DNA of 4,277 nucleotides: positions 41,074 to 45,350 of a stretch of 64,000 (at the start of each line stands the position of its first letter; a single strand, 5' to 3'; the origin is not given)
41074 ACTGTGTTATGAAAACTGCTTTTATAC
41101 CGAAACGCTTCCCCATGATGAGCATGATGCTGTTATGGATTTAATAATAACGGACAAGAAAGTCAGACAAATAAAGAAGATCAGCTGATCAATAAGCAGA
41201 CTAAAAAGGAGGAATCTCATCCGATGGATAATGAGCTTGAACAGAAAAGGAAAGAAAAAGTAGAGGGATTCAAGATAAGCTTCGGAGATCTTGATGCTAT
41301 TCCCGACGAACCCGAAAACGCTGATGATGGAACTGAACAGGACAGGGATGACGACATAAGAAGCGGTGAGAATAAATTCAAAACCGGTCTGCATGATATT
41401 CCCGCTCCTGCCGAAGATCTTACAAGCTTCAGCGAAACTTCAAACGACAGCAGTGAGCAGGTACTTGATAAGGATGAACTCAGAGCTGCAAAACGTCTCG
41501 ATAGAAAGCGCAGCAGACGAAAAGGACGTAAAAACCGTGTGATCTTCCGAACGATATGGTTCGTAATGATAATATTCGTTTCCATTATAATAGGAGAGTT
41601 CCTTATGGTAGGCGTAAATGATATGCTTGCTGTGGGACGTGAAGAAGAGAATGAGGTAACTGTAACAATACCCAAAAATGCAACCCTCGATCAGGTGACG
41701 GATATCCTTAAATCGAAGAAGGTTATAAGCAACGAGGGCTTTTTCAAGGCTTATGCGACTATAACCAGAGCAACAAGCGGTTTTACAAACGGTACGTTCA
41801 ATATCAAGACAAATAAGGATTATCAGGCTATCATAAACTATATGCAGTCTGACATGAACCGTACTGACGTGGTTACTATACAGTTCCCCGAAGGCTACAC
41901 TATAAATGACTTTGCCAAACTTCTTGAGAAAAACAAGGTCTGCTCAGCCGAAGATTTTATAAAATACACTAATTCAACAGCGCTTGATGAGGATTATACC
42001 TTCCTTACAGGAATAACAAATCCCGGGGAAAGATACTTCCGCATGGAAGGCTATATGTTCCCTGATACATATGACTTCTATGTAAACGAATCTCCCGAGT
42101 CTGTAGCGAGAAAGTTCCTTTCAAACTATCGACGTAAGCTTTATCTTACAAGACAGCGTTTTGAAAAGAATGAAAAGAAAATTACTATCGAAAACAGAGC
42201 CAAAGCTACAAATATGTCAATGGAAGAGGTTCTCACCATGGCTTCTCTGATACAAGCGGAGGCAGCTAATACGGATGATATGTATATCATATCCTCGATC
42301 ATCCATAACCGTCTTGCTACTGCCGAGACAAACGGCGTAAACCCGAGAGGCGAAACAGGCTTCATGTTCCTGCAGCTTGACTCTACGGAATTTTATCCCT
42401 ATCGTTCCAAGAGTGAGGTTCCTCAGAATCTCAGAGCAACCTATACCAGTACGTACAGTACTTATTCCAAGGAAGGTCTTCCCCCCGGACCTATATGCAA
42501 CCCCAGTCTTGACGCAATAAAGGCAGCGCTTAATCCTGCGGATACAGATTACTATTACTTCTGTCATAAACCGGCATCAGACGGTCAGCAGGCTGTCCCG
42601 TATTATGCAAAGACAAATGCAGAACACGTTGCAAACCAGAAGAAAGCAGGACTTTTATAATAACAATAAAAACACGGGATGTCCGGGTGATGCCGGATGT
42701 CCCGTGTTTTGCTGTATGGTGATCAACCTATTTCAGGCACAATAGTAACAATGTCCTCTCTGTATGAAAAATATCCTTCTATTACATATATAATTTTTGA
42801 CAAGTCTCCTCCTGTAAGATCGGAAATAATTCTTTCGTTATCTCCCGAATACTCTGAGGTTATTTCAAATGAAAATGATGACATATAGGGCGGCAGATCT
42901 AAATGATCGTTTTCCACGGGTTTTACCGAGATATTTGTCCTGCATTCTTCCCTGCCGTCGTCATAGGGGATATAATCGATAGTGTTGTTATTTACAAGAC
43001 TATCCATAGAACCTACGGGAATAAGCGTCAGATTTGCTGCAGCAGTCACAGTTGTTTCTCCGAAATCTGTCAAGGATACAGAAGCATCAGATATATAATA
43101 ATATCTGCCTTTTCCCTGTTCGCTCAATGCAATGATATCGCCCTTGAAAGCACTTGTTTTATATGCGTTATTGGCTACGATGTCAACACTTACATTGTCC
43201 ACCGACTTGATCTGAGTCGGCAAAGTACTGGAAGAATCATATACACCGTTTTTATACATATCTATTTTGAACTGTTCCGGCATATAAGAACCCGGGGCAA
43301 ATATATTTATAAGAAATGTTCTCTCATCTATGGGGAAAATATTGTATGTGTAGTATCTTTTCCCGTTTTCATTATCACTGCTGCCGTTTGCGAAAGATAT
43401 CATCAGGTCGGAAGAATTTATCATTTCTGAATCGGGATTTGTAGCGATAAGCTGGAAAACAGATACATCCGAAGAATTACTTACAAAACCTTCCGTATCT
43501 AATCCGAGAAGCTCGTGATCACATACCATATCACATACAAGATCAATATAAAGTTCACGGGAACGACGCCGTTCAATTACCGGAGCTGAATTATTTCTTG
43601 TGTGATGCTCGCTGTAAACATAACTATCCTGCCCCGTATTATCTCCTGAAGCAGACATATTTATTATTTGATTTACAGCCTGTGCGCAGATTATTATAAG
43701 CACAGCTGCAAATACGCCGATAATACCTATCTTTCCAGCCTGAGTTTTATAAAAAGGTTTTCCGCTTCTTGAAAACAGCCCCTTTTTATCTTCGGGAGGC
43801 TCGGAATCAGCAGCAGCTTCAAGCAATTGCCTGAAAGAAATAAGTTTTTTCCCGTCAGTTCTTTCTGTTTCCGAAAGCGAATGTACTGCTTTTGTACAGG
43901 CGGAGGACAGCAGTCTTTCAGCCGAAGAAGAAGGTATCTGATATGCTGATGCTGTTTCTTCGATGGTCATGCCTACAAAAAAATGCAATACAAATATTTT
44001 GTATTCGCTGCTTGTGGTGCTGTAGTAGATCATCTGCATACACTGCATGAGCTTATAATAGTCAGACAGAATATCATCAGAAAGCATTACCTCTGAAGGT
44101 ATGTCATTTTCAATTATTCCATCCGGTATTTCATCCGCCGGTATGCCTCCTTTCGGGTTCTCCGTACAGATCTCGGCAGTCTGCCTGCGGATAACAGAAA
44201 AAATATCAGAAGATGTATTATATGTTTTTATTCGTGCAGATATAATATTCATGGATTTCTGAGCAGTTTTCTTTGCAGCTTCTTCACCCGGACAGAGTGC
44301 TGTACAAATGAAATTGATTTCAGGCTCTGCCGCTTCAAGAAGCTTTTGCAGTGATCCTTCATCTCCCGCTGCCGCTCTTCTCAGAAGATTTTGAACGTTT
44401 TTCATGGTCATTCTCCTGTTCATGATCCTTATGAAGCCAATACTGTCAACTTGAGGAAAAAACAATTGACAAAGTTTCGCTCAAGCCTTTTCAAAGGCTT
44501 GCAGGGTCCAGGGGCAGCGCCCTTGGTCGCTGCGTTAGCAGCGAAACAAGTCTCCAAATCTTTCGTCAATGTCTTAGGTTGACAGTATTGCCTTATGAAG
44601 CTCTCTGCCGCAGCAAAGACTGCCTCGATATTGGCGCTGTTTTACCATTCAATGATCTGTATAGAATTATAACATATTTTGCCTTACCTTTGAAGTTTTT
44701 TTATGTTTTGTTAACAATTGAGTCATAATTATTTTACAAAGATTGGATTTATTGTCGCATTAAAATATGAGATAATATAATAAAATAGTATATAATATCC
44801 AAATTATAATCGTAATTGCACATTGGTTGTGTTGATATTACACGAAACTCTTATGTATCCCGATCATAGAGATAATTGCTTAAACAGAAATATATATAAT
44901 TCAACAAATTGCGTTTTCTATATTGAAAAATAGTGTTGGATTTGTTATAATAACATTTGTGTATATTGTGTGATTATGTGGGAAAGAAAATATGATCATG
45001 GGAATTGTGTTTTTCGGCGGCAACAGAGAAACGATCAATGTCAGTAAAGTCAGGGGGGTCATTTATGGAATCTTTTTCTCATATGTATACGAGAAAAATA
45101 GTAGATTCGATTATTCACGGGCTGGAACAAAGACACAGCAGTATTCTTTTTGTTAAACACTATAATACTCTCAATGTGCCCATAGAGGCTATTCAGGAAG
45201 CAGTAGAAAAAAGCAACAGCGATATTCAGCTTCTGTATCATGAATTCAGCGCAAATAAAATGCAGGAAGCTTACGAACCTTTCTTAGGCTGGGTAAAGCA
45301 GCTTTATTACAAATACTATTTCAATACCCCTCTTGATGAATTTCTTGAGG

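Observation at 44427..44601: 153-bp MITE-like element with perfect 13-bp TIRs and an 11-bp flank duplication, inside the leader of the sigma-like gene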

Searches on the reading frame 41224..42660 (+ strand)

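Call 13: search_protein_families(library=pfam, proteins=[window:41224-42660:+], max_evalue=0.01)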
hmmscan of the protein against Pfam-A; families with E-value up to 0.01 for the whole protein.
window:41224-42660:+ (478 aa): 1 family
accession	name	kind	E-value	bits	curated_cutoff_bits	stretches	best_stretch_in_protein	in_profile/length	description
PF02618.21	YceG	-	5.9e-70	236.3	32.4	1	147-474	1-275/275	YceG-like family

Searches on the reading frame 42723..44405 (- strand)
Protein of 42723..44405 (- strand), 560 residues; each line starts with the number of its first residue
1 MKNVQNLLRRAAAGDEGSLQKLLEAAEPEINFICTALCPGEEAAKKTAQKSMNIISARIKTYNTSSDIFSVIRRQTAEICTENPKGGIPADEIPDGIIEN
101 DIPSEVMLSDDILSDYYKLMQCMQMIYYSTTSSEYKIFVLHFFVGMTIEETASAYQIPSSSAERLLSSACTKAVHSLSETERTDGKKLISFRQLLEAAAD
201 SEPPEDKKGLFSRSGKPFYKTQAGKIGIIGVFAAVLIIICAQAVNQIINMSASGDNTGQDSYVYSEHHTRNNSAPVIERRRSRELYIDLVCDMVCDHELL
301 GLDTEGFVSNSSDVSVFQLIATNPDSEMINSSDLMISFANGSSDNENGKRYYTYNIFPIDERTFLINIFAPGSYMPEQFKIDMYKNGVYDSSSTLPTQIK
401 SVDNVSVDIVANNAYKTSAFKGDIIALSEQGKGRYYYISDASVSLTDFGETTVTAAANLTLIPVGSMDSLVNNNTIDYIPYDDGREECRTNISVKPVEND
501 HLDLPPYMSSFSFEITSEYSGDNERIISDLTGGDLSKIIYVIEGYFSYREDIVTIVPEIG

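Call 12: find_encoding_contigs(protein=window:42723-44405:-, flank=10000, max_places=10)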
Protein window:42723-44405:- (560 aa): 7 contigs read that carry it; 3 places shown.
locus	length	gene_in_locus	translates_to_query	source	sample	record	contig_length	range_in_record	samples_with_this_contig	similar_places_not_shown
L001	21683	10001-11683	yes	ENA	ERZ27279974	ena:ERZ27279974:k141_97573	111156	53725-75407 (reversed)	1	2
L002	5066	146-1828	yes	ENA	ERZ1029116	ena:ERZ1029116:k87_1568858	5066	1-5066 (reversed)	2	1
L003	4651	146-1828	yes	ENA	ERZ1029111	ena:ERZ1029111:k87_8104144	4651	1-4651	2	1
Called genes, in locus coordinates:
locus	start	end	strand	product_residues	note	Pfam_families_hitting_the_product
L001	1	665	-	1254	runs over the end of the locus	PF18072:FGAR-AT_linker (weak), PF02769:AIRS_C, PF13507:GATase_5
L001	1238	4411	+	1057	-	PF02922:CBM_48, PF00128:Alpha-amylase, PF21653:pulA_all-beta (faint), PF06458:MucBP, PF16738:CBM26, PF06458:MucBP (weak)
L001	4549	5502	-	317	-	PF00480:ROK, PF01869:BcrAD_BadFG (weak)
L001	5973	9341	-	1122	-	PF13424:TPR_12 (faint), PF00990:GGDEF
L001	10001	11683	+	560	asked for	-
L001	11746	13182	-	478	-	PF02618:YceG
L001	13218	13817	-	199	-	PF01812:5-FTHF_cyc-lig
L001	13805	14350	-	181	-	PF01965:DJ-1_PfpI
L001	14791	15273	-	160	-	PF02590:SPOUT_MTase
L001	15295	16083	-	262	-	PF00753:Lactamase_B, PF23023:Anti-Pycsar_Apyc1, PF12706:Lactamase_B_2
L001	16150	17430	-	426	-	PF00275:EPSP_synthase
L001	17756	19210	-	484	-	PF02127:Peptidase_M18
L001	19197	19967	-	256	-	PF13406:SLT_2 (faint), PF01464:SLT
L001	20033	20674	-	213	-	PF01121:CoaE, PF13238:AAA_18 (weak)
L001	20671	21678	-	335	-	PF01300:Sua5_yciO_yrdC, PF03481:Sua5_C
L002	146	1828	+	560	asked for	-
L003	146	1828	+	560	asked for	-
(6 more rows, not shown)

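Call 13: search_protein_families(library=pfam, proteins=[window:42723-44405:-], max_evalue=0.01)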
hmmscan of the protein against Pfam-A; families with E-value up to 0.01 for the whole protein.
window:42723-44405:- (560 aa): 1 family
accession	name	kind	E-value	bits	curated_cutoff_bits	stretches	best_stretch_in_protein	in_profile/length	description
PF08281.18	Sigma70_r4_2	-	0.0037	17.3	25.7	0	136-170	17-51/54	Sigma-70, region 4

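Call 23: find_homologous_proteins(query=window:42723-44405:-, max_evalue=0.00001)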
Query window:42723-44405:- (560 aa): 4 proteins with E <= 0.00001 among 8000 candidates.
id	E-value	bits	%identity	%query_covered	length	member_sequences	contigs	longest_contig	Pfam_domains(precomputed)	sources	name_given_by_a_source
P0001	0.0e+0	1238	100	100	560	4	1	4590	-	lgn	-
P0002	4.7e-121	423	41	99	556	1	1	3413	-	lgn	-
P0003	8.1e-117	409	40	99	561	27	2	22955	-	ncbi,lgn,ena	-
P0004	7.2e-51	192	28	83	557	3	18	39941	-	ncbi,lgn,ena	-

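Call 24: list_cluster_members(proteins=[P0001])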
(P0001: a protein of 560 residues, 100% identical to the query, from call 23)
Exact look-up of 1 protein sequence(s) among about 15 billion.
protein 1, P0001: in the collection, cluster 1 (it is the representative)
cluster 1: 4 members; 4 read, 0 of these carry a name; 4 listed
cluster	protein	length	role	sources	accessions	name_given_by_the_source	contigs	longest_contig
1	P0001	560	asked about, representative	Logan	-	-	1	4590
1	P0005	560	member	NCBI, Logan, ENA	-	-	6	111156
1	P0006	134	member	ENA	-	-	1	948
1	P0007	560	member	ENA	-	-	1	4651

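Call 26: find_encoding_contigs(protein=P0001, flank=10000, max_places=10)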
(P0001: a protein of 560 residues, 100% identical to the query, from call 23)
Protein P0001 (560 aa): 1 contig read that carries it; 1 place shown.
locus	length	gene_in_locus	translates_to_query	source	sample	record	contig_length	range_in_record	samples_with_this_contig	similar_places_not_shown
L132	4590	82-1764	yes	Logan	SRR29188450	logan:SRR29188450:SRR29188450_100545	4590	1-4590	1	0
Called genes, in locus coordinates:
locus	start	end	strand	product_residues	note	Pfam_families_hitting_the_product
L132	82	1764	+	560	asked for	-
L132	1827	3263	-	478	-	PF02618:YceG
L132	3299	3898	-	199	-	PF01812:5-FTHF_cyc-lig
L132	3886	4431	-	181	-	PF01965:DJ-1_PfpI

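Call 27: find_encoding_contigs(protein=P0002, flank=10000, max_places=10)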
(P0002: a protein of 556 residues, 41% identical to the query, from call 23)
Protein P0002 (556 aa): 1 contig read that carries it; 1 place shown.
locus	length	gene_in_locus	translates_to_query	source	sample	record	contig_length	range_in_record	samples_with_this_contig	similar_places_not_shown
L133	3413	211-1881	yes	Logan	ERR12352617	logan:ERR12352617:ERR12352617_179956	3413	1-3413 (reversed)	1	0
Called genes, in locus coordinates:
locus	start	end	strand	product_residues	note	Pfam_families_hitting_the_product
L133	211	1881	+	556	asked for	-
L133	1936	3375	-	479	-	PF02618:YceG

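Call 28: find_encoding_contigs(protein=P0003, flank=10000, max_places=10)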
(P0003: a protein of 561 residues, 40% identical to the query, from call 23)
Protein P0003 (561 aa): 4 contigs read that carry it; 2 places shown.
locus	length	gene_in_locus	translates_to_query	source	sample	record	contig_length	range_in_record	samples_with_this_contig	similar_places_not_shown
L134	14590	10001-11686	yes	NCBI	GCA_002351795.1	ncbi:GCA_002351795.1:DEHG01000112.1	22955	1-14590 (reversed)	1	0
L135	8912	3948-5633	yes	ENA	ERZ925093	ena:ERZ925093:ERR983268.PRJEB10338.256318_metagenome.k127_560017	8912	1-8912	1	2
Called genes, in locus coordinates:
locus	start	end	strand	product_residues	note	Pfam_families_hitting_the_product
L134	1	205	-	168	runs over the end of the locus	PF00293:NUDIX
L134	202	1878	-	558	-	-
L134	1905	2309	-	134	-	PF01042:Ribonuc_L-PSP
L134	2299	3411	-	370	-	-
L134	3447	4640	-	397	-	PF00291:PALP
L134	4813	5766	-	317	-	PF00480:ROK, PF01869:BcrAD_BadFG (weak)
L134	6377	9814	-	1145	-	PF00990:GGDEF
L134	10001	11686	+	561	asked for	-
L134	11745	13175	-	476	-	PF02618:YceG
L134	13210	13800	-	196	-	PF01812:5-FTHF_cyc-lig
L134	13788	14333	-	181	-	PF01965:DJ-1_PfpI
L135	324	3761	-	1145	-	PF00990:GGDEF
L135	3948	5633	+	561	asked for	-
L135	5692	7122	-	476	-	PF02618:YceG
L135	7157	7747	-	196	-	PF01812:5-FTHF_cyc-lig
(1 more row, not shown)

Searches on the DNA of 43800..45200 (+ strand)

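Call 4: search_rna_families(source=window, start=43800, end=45200, threshold=evalue, max_evalue=10, show_alignments=3)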
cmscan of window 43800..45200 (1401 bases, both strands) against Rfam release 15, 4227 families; matches with E-value up to 10: 2.
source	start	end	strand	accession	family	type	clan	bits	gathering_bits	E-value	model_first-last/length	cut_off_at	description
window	44007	44085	-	RF00068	SNORD21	Gene; snRNA; snoRNA; CD-box;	-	21.8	63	0.64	1-95/95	no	Small nucleolar RNA SNORD21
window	44184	44267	+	RF00132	snoR24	Gene; snRNA; snoRNA; CD-box;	-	17.9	38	5.9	1-92/92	no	Small nucleolar RNA R24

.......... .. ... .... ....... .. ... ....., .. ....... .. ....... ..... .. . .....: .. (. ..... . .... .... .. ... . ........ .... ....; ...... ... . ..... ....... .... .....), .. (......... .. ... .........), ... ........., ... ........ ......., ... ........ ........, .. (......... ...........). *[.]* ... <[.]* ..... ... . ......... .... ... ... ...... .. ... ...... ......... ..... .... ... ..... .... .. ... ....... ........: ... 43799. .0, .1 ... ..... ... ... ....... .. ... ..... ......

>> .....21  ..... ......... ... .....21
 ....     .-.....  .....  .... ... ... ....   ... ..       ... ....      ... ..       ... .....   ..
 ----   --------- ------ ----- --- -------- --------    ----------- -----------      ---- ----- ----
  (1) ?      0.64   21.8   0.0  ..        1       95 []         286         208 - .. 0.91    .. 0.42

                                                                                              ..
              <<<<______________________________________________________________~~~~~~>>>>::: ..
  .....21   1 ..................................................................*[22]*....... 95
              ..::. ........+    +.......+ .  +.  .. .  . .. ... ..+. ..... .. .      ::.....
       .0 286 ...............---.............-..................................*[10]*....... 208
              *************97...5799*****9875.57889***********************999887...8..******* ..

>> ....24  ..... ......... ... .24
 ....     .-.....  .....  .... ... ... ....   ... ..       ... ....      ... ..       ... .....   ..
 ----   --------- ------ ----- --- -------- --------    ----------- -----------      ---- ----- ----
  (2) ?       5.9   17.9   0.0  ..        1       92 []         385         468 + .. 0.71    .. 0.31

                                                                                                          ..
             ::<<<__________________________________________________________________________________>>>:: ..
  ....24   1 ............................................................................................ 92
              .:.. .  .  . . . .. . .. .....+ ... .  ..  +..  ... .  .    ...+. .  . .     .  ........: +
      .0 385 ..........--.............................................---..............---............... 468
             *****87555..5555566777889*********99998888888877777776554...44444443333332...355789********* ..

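Call 8: search_dna_similar(query=window:44427-44601:+, collection=plasmids, mode=distant, max_evalue=0.01)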
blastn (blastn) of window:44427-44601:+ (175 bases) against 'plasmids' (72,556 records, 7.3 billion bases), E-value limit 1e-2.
No match.

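Call 9: search_dna_similar(query=window:44427-44601:+, collection=phages, mode=distant, max_evalue=0.01)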
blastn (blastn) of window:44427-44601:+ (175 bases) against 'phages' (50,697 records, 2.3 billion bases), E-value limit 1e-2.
No match.

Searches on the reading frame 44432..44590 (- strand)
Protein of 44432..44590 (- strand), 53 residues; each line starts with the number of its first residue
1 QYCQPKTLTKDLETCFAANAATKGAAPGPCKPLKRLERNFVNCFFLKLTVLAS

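Call 34: find_homologous_proteins(query=window:44432-44590:-, max_evalue=10)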
Query seq(53 aa) (53 aa): 1 proteins with E <= 10 among 2 candidates.
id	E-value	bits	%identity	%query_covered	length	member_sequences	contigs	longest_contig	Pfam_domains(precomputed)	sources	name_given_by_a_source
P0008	1.3e-1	30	86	40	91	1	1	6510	-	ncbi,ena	-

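Call 36: find_encoding_contigs(protein=P0008, flank=5000)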
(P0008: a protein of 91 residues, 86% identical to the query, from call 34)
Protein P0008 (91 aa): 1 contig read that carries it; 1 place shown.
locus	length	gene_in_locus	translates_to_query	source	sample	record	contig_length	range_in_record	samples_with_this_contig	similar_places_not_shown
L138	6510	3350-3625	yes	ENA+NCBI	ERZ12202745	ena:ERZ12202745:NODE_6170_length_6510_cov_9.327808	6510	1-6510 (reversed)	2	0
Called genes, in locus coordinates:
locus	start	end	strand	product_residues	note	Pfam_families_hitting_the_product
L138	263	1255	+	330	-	-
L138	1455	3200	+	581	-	PF04542:Sigma70_r2, PF08281:Sigma70_r4_2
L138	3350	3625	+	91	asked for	-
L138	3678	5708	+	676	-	PF00933:Glyco_hydro_3, PF01915:Glyco_hydro_3_C (weak)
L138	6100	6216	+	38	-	-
